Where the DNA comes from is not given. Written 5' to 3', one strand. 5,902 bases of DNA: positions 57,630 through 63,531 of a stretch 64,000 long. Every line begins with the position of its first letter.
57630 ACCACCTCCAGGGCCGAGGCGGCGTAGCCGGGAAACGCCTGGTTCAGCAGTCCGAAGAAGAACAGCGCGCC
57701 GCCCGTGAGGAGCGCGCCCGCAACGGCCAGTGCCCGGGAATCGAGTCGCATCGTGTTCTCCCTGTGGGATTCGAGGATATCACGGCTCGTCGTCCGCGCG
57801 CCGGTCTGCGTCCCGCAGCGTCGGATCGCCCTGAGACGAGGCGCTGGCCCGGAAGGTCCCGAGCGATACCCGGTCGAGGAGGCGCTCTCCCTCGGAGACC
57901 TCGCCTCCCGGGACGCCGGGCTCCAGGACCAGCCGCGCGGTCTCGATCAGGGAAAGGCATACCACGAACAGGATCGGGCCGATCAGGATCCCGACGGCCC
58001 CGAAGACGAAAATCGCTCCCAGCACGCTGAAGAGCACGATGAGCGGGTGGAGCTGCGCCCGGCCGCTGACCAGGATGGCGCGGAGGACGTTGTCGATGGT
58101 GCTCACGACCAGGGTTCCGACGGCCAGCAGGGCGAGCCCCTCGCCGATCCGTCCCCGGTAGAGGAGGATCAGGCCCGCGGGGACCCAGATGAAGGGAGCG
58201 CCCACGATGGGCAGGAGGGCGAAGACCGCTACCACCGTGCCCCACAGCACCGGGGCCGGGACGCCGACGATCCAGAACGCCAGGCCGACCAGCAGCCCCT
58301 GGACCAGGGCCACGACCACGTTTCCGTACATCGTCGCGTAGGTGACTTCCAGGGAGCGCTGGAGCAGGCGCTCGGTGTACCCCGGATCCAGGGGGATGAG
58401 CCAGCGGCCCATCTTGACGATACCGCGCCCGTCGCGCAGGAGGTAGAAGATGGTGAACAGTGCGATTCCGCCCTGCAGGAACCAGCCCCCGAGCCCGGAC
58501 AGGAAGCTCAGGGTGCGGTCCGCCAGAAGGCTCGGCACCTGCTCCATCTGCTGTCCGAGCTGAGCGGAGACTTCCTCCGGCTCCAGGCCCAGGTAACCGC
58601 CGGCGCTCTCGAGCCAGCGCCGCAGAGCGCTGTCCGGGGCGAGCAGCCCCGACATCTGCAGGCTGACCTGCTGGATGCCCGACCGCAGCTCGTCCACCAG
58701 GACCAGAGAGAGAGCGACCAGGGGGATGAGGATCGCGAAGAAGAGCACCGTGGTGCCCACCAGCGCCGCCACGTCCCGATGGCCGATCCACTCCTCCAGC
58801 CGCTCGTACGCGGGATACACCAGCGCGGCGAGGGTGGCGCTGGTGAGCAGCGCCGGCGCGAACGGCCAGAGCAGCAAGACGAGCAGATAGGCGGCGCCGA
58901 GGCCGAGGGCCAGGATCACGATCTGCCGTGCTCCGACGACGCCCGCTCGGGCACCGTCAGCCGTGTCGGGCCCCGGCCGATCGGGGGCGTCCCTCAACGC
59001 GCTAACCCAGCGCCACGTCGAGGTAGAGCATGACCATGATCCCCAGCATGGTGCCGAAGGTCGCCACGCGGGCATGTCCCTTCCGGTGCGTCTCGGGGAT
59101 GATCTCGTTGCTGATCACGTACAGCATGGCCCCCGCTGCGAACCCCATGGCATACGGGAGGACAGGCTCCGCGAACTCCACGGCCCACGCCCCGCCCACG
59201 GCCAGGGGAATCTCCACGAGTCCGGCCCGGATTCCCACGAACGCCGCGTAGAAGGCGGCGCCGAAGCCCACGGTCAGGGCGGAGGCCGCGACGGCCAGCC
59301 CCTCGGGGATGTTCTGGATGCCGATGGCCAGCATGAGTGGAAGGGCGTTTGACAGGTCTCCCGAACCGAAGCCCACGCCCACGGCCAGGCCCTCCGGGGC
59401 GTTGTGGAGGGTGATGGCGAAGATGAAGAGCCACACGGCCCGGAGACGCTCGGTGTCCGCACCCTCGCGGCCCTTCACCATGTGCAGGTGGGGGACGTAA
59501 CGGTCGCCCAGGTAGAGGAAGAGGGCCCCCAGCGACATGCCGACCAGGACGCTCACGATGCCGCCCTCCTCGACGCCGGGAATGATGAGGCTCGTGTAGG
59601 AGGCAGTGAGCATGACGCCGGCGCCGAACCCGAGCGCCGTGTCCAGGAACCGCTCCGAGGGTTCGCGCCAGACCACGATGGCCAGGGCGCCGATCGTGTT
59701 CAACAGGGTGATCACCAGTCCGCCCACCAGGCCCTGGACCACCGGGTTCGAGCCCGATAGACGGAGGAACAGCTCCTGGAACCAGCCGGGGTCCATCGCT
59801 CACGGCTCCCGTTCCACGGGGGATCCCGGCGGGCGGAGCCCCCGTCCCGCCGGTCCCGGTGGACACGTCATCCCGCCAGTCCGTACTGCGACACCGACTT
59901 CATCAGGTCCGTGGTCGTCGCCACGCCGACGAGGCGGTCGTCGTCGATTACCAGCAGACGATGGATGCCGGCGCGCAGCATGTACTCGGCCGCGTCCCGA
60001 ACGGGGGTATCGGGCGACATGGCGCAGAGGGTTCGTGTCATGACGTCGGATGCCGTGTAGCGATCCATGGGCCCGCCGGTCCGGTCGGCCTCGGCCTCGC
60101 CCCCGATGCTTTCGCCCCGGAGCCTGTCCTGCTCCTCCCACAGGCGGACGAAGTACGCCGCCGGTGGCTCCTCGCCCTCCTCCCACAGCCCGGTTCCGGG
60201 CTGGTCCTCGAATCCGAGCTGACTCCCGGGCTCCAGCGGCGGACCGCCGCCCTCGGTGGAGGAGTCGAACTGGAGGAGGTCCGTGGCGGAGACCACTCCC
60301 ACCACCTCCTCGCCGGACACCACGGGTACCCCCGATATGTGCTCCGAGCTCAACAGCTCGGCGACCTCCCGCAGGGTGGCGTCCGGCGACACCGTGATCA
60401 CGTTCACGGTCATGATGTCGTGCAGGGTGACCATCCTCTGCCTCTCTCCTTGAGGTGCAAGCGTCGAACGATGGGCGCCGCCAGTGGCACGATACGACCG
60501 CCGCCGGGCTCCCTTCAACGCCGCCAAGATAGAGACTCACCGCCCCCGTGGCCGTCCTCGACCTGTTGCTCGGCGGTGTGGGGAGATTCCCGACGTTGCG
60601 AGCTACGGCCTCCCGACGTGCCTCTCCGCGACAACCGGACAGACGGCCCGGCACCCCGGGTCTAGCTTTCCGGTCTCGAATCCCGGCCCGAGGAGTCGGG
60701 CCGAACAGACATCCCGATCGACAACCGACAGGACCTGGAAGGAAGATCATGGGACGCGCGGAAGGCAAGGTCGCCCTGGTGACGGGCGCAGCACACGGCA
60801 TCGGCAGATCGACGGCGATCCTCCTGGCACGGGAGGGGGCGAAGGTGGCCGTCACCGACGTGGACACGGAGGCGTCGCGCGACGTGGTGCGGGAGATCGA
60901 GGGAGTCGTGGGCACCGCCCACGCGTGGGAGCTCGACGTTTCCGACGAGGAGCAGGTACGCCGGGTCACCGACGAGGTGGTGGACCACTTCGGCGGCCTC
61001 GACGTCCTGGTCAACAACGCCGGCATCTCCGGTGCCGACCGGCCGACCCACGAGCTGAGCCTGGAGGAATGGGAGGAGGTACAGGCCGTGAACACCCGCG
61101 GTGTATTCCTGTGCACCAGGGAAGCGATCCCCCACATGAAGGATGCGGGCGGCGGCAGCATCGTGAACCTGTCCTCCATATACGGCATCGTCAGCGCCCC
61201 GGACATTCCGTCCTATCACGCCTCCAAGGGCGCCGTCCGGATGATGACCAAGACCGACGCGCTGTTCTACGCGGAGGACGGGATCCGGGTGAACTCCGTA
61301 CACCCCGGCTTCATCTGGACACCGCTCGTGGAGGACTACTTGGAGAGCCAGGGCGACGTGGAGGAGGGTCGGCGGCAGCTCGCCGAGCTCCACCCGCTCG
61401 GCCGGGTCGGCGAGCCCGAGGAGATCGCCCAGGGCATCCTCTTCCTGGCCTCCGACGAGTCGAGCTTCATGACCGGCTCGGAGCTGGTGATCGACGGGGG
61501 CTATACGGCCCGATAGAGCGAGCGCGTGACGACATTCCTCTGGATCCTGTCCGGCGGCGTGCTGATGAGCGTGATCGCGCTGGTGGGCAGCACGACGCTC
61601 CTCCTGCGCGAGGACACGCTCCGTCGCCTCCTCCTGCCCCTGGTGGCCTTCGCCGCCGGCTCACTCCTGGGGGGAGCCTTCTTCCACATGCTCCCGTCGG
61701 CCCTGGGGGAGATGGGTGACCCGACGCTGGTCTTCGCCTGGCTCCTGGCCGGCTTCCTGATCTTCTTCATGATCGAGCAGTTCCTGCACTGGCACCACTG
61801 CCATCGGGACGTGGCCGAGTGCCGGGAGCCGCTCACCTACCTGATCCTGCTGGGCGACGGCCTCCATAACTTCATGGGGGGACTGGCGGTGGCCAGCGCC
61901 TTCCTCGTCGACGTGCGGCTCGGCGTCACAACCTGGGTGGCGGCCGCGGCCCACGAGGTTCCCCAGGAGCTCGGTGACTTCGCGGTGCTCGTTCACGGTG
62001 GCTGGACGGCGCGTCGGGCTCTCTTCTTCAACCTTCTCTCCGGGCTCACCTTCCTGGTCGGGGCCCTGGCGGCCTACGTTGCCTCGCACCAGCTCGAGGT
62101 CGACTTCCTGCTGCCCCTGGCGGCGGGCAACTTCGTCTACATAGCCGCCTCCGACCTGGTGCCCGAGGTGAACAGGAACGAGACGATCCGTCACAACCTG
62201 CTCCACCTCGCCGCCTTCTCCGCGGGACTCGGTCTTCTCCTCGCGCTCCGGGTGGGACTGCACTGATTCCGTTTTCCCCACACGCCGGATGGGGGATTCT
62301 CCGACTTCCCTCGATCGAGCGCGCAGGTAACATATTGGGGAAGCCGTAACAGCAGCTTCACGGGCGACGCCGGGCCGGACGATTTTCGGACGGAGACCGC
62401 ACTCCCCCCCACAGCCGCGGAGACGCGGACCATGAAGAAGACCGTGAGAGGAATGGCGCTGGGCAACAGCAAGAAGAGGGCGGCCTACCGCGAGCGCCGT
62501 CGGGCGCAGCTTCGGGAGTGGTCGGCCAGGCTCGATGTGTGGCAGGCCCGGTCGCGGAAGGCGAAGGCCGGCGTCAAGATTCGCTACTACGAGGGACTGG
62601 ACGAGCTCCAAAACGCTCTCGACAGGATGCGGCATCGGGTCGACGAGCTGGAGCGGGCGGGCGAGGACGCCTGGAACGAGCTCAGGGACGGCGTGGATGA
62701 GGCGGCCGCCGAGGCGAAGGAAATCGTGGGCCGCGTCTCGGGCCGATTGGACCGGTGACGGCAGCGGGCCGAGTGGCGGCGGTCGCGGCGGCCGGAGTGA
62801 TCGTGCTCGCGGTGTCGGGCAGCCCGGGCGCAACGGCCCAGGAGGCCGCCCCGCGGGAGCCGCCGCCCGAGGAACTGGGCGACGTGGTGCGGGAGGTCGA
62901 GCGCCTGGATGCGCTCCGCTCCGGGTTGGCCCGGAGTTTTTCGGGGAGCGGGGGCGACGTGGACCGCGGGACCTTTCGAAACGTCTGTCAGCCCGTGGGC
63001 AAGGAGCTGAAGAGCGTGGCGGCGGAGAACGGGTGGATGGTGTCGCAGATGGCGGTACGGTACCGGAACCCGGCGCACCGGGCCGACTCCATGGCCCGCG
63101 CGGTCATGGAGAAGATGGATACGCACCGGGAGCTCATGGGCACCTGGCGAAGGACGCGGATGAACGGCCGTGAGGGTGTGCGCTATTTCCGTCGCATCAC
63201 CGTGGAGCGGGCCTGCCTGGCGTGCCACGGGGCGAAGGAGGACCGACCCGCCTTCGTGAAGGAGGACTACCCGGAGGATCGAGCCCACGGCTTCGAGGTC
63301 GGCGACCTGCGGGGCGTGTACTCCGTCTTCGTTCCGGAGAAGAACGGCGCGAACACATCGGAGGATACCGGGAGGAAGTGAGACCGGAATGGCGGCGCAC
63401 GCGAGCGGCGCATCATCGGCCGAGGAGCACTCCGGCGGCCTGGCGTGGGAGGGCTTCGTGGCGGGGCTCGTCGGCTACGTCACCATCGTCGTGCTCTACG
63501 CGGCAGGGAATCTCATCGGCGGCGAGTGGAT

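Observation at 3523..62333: Island-wide regulon: phased tandem boxes at fixed distance from -10 in 13 promoters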

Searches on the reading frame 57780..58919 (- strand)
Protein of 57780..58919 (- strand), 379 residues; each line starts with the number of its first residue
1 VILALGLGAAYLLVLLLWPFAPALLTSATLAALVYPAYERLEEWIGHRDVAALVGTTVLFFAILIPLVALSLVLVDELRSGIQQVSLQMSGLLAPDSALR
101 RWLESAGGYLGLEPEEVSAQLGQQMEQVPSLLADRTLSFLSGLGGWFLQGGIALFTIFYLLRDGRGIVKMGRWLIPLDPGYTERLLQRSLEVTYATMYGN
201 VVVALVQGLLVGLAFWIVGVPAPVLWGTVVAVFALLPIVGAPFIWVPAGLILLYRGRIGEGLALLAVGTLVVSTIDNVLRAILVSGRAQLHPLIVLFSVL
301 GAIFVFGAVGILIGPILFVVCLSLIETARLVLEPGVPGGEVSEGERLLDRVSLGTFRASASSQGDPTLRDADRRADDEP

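Call 39: search_protein_families(library=pfam, proteins=[window:57780-58919:-])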
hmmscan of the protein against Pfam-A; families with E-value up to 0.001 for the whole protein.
window:57780-58919:- (379 aa): 1 family
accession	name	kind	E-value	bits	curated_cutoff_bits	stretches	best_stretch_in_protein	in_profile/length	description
PF01594.21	AI-2E_transport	-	2.7e-44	152.1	34.3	1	8-327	5-325/327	AI-2E family transporter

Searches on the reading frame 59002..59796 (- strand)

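Call 39: search_protein_families(library=pfam, proteins=[window:59002-59796:-])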
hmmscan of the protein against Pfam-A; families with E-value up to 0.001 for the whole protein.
window:59002-59796:- (264 aa): 1 family
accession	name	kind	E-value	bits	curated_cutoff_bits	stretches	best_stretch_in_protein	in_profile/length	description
PF02535.28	Zip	-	6e-20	72.2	35.1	2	118-259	175-322/323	ZIP Zinc transporter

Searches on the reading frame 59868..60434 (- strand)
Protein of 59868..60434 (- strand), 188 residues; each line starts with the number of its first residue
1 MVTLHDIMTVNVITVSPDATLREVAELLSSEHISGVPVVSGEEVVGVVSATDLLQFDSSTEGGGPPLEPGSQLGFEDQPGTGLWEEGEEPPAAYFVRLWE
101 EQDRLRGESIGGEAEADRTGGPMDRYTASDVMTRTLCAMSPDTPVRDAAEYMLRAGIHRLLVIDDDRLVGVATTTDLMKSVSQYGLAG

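Call 20: search_protein_families(library=pfam, proteins=[window:59868-60434:-])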
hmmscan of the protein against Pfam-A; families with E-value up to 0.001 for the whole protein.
window:59868-60434:- (188 aa): 1 family
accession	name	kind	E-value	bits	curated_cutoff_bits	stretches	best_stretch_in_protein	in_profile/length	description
PF00571.33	CBS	-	8.3e-30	103.3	24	2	6-56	3-54/57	CBS domain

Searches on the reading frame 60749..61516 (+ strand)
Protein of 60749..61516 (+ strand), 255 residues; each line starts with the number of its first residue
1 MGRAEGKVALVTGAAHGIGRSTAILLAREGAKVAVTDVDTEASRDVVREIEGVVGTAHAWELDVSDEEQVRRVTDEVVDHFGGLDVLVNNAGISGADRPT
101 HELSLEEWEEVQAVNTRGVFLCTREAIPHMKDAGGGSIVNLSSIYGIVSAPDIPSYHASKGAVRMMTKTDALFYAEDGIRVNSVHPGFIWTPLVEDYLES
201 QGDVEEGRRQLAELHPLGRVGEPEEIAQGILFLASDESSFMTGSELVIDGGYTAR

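Call 19: find_related_loci(query=window:60749-61516:+, collection=genome_contigs, flank=3000)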
Query window:60749-61516:+ (255 aa) in genome_contigs; peptide patterns used: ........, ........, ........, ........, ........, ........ (x = any residue, [..] = any of these).
378 stretches matched a pattern; 228 encode a relative of the query (tblastn E <= 1e-3); the best 80 are kept; 80 distinct loci.
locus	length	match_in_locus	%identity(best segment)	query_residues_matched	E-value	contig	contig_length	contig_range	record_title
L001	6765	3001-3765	93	1-255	1e-159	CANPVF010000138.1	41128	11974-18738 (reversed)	MAG: uncultured bacterium isolate 3300027962_15 genome assembly, contig: 3300027962.a:Ga0207797_1000242, whole genome sh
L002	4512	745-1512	66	1-255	1e-113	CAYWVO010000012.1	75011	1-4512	MAG TPA_asm: uncultured Ignavibacteria bacterium isolate SRP141376_co1_44 genome assembly, contig: NODE_888_length_75011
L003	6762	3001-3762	66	3-255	3e-111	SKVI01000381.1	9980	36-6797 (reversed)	MAG: Gemmatimonadetes bacterium isolate CSSed162cmB_156 CSSed16-2cmB-25927, whole genome shotgun sequence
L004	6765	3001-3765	61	1-255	2e-109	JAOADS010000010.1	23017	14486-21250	MAG: Ignavibacteria bacterium isolate SKW24 NODE_10_length_23017_cov_3.360811, whole genome shotgun sequence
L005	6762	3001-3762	63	3-255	8e-105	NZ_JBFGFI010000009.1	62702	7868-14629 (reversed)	MAG: Halopseudomonas sp. isolate Mix_sand02.2020.12.G.36 k141_712049_length_62702_cov_83.8279, whole genome shotgun sequ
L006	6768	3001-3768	63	1-255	9e-102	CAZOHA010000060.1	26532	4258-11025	MAG TPA_asm: uncultured Bacteroides sp. isolate SRP332253_co2_34 genome assembly, contig: NODE_1678_length_26532_cov_6.2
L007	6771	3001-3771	51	3-255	4e-75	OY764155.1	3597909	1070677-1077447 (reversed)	MAG: Dehalococcoidia bacterium isolate 8f8fc053-1767-4988-ba26-2aa978362f9c genome assembly, chromosome: 1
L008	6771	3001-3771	52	3-255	6e-75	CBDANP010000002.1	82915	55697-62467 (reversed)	MAG: Dehalococcoidia bacterium isolate b4c8b7c9-9533-4910-ac39-d933c6e21fa7 genome assembly, contig: contig_2, whole gen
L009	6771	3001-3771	51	3-255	1e-74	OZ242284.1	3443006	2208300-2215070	MAG: Dehalococcoidia bacterium isolate 33b6bc49-da4e-4245-9c13-a272f439a3dc genome assembly, chromosome: 1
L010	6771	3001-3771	50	3-255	4e-73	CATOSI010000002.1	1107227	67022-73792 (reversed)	MAG: uncultured Dehalococcoidia bacterium isolate 741b7de0-5fbb-4305-b724-e82bd623809b genome assembly, contig: contig_2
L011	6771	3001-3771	50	3-255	4e-73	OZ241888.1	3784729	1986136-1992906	MAG: Dehalococcoidia bacterium isolate 46affbec-5afd-4908-a2aa-6a71a6f589da genome assembly, chromosome: 1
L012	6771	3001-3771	50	3-255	2e-72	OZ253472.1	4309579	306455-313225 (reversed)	MAG: Dehalococcoidia bacterium isolate 530a8394-237e-405c-b316-5e5b388c5070 genome assembly, chromosome: 1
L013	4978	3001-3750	46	3-255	1e-70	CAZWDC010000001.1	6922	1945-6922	MAG TPA_asm: uncultured Dehalococcoidales bacterium isolate SRP231805_co4_166 genome assembly, contig: k141_202, whole g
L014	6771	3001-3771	50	3-255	1e-69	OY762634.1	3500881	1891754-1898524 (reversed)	MAG: Dehalococcoidia bacterium isolate 5218cef7-9544-4829-ade7-f4022e2b34b8 genome assembly, chromosome: 1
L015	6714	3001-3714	50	3-254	3e-67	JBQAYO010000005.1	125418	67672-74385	Bradyrhizobium sp. RDM12 tig00000006, whole genome shotgun sequence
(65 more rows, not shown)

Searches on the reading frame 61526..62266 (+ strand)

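Call 39: search_protein_families(library=pfam, proteins=[window:61526-62266:+])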
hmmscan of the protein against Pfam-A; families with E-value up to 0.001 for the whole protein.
window:61526-62266:+ (246 aa): 1 family
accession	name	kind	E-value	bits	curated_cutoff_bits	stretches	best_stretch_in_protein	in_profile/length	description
PF02535.28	Zip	-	1.2e-36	127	35.1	2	97-241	171-322/323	ZIP Zinc transporter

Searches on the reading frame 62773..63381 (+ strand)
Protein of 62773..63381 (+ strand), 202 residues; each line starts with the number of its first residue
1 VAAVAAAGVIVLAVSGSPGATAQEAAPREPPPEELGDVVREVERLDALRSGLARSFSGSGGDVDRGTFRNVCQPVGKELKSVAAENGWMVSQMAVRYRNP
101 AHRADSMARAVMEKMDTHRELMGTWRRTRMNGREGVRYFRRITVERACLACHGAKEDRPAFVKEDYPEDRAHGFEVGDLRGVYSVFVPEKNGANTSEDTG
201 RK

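Call 39: search_protein_families(library=pfam, proteins=[window:62773-63381:+])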
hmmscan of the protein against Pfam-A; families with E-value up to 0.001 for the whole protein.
window:62773-63381:+ (202 aa): 1 family
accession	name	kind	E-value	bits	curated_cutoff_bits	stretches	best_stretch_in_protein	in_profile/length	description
PF11845.13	Tll0287-like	-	3.3e-26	92.9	24.1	1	71-188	35-144/144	Tll0287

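Call 60: search_protein_families(library=pfam, proteins=[window:62773-63381:+])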
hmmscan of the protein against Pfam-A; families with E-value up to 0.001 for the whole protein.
window:62773-63381:+ (202 aa): 1 family
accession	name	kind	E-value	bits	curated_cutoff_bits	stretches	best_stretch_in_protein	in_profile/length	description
PF11845.13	Tll0287-like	-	3.3e-26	92.9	24.1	1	71-188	35-144/144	Tll0287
